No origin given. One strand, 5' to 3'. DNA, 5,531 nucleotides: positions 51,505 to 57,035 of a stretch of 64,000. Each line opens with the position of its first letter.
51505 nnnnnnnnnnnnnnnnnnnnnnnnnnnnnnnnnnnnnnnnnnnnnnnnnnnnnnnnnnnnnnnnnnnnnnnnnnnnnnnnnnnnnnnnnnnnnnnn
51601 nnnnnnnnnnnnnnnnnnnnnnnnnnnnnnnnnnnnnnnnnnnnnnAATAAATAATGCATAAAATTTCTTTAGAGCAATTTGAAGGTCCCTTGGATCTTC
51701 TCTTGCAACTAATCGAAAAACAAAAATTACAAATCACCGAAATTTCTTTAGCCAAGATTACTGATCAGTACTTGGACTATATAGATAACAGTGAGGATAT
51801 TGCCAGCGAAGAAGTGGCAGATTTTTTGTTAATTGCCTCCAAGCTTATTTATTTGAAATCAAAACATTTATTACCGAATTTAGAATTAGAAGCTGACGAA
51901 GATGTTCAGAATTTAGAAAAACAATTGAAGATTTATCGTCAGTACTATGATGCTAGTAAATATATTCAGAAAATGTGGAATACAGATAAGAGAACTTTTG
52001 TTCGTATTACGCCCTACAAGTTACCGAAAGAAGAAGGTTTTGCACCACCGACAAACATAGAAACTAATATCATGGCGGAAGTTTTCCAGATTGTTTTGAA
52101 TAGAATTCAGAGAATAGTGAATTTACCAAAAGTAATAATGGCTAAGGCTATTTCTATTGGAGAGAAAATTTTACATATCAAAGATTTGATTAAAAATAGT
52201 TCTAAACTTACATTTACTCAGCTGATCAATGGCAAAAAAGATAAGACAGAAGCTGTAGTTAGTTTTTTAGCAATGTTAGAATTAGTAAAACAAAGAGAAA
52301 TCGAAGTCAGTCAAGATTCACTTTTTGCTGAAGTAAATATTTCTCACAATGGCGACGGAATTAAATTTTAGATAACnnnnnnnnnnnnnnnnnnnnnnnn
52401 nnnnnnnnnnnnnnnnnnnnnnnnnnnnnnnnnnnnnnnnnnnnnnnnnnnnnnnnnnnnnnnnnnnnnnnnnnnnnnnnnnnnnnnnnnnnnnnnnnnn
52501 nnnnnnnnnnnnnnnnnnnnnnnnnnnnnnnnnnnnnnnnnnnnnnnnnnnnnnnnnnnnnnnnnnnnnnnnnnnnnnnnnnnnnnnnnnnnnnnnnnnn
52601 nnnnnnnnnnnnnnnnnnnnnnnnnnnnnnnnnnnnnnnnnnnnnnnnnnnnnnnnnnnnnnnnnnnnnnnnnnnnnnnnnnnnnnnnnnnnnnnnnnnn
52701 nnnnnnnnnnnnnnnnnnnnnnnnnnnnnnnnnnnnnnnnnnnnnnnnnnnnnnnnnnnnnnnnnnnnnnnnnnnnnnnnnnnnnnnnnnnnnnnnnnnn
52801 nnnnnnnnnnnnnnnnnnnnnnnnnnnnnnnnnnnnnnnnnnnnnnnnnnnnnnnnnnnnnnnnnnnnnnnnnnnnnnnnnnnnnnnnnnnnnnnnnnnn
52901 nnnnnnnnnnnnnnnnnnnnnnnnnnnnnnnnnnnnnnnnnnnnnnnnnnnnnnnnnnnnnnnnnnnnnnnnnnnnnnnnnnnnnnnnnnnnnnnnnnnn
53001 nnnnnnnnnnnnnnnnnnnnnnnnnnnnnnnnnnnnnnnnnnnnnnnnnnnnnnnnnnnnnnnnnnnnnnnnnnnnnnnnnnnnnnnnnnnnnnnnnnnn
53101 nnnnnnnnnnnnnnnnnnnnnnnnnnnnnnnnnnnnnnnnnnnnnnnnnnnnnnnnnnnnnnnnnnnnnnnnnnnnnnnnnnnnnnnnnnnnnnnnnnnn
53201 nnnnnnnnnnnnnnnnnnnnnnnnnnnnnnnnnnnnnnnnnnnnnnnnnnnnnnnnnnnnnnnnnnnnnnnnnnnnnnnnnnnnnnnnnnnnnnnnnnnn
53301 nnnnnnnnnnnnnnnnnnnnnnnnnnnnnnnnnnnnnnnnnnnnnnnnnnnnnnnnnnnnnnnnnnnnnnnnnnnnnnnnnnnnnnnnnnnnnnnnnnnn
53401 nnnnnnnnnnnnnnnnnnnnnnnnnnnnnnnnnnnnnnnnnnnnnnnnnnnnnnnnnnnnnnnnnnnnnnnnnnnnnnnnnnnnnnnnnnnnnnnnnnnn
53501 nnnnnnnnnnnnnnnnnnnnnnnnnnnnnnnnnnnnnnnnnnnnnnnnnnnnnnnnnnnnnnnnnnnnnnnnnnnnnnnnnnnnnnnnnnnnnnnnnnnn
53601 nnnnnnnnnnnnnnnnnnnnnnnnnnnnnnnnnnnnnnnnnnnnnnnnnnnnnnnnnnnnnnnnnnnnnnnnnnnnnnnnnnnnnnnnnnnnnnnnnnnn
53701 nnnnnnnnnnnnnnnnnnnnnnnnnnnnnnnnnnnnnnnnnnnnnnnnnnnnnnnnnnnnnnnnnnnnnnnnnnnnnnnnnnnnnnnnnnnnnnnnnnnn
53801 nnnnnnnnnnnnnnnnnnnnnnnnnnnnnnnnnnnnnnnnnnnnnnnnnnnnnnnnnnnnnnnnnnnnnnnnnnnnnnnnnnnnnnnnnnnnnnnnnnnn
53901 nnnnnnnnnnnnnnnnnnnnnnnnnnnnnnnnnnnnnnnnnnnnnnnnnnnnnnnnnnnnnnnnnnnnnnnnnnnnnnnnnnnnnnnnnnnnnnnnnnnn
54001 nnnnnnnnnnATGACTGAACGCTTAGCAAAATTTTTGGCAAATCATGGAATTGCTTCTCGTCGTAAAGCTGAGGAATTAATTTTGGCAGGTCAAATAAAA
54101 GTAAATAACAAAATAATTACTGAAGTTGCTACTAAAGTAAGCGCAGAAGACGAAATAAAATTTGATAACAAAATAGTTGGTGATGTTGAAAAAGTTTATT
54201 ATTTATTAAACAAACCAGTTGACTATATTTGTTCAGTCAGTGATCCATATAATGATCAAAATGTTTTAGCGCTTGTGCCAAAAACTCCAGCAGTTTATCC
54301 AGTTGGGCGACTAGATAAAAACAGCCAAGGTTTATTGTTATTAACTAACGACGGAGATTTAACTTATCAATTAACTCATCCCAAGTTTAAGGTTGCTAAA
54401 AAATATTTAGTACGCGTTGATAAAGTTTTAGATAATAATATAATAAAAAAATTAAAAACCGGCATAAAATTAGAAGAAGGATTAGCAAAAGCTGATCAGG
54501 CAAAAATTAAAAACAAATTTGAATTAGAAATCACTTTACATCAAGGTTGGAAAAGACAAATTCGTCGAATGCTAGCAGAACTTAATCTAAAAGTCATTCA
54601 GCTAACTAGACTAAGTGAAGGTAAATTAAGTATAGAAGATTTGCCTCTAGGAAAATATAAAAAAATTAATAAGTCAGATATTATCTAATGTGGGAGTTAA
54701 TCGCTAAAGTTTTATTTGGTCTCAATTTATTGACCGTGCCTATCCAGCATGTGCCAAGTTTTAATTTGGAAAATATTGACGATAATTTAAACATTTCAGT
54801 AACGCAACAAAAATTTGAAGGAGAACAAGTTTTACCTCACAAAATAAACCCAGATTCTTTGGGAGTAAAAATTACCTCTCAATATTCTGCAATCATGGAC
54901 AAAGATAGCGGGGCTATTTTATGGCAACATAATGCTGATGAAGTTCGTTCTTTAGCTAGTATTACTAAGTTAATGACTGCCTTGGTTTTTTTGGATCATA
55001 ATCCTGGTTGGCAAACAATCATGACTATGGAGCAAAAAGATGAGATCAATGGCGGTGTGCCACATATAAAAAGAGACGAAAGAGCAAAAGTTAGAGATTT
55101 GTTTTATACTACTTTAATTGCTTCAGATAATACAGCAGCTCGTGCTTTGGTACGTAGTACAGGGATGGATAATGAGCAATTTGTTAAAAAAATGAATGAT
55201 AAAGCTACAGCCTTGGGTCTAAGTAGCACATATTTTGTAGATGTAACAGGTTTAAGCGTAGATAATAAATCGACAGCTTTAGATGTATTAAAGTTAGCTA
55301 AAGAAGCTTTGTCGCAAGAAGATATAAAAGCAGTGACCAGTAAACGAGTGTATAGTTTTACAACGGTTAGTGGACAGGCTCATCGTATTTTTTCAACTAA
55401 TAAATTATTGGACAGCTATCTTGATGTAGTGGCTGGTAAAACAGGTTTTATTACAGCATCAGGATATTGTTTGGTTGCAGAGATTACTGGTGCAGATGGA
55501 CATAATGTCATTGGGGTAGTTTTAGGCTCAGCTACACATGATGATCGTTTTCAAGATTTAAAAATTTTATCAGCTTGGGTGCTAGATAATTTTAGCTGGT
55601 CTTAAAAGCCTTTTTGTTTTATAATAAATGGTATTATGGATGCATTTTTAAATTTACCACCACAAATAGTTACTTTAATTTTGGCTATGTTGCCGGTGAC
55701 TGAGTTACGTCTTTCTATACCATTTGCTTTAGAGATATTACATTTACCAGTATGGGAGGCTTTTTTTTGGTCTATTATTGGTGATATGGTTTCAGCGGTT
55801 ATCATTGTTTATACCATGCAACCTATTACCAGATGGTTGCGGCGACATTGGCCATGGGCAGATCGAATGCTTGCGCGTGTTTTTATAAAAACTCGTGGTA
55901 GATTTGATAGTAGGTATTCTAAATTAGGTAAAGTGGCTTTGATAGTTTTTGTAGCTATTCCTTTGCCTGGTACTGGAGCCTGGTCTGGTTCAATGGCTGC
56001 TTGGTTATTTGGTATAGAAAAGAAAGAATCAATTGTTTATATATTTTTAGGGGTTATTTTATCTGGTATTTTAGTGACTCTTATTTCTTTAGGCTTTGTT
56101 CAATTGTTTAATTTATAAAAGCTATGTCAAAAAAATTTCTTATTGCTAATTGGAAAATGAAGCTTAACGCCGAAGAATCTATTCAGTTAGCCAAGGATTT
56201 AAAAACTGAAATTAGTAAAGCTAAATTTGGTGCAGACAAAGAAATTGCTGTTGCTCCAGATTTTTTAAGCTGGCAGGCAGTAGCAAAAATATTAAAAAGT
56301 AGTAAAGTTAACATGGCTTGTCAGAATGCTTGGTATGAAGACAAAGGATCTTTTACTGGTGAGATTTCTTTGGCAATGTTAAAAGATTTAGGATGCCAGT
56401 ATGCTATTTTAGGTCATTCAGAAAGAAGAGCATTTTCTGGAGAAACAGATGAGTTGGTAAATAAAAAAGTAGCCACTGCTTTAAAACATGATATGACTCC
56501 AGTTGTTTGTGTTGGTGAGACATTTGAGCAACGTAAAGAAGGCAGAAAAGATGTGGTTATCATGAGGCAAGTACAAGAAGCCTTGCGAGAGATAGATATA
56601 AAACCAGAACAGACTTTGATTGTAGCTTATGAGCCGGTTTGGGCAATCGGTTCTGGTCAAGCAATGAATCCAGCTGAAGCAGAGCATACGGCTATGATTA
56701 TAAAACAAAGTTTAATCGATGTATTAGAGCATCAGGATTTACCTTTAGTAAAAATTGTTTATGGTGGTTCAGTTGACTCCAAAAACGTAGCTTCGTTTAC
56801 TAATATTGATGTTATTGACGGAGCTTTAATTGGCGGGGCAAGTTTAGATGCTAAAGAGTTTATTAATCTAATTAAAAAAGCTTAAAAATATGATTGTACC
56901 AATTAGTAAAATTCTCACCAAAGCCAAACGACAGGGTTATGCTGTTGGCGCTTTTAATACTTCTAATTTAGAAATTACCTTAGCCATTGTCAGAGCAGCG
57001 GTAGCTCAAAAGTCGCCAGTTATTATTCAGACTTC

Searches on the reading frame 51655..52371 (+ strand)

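Call 76: search_protein_families(library=pfam, proteins=[window:51655-52371:+], max_evalue=0.0001)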
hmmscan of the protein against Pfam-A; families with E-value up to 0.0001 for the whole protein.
window:51655-52371:+ (238 aa): 1 family
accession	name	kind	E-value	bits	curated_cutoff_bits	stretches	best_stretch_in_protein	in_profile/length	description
PF02616.19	SMC_ScpA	-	9.7e-23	81.8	24.6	1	19-230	1-230/232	Segregation and condensation protein ScpA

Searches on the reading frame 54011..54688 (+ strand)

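Call 76: search_protein_families(library=pfam, proteins=[window:54011-54688:+], max_evalue=0.0001)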
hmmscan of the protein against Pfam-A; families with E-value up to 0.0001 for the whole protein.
window:54011-54688:+ (225 aa): 3 families
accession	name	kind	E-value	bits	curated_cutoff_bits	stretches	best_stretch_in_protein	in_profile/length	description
PF00849.27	PseudoU_synth_2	-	3.2e-22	79.8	26.8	1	63-189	2-151/152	RNA pseudouridylate synthase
PF01479.30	S4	-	3e-14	52.9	22.8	1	3-49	1-48/48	S4 domain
PF22421.1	SYY_C-terminal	-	8.7e-05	22.8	27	0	4-65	20-82/83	Tyrosine--tRNA ligase SYY-like C-terminal domain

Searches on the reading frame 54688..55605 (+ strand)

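Call 76: search_protein_families(library=pfam, proteins=[window:54688-55605:+], max_evalue=0.0001)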
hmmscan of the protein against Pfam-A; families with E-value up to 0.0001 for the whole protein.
window:54688-55605:+ (305 aa): 3 families
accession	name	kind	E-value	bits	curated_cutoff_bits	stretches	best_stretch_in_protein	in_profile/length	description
PF00768.25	Peptidase_S11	-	1.5e-40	139.6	27.6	1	61-282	9-238/239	D-alanyl-D-alanine carboxypeptidase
PF13354.11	Beta-lactamase2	-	3e-11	43.5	22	1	69-210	4-149/214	Beta-lactamase enzyme family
PF02113.21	Peptidase_S13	-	1.5e-06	27.7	22.8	0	68-114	22-71/444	D-Ala-D-Ala carboxypeptidase 3 (S13) family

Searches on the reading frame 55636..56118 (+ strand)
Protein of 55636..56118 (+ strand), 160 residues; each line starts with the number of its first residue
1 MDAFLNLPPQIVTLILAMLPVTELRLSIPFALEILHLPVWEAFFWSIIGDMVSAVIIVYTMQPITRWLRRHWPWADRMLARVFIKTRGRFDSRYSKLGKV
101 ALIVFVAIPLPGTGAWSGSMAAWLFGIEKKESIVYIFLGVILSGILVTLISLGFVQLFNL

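Call 76: search_protein_families(library=pfam, proteins=[window:55636-56118:+], max_evalue=0.0001)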
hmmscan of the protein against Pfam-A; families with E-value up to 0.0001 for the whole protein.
window:55636-56118:+ (160 aa): 1 family
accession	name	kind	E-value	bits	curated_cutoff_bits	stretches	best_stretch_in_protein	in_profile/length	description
PF06695.16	Sm_multidrug_ex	-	3.6e-31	108.7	30.7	1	23-145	1-120/121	Putative small multi-drug export protein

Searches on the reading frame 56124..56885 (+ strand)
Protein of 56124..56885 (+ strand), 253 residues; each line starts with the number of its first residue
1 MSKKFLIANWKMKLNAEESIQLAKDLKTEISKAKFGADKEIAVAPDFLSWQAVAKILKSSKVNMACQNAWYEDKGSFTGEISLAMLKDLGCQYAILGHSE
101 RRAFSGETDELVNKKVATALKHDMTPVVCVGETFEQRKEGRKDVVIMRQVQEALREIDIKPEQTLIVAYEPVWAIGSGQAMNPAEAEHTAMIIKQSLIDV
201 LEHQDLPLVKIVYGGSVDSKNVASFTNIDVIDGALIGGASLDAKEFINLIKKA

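Call 76: search_protein_families(library=pfam, proteins=[window:56124-56885:+], max_evalue=0.0001)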
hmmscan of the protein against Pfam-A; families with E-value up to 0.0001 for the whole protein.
window:56124-56885:+ (253 aa): 1 family
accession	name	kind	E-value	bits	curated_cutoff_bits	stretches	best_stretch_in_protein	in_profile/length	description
PF00121.24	TIM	-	1.3e-78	264.3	20.1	1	5-252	2-244/245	Triosephosphate isomerase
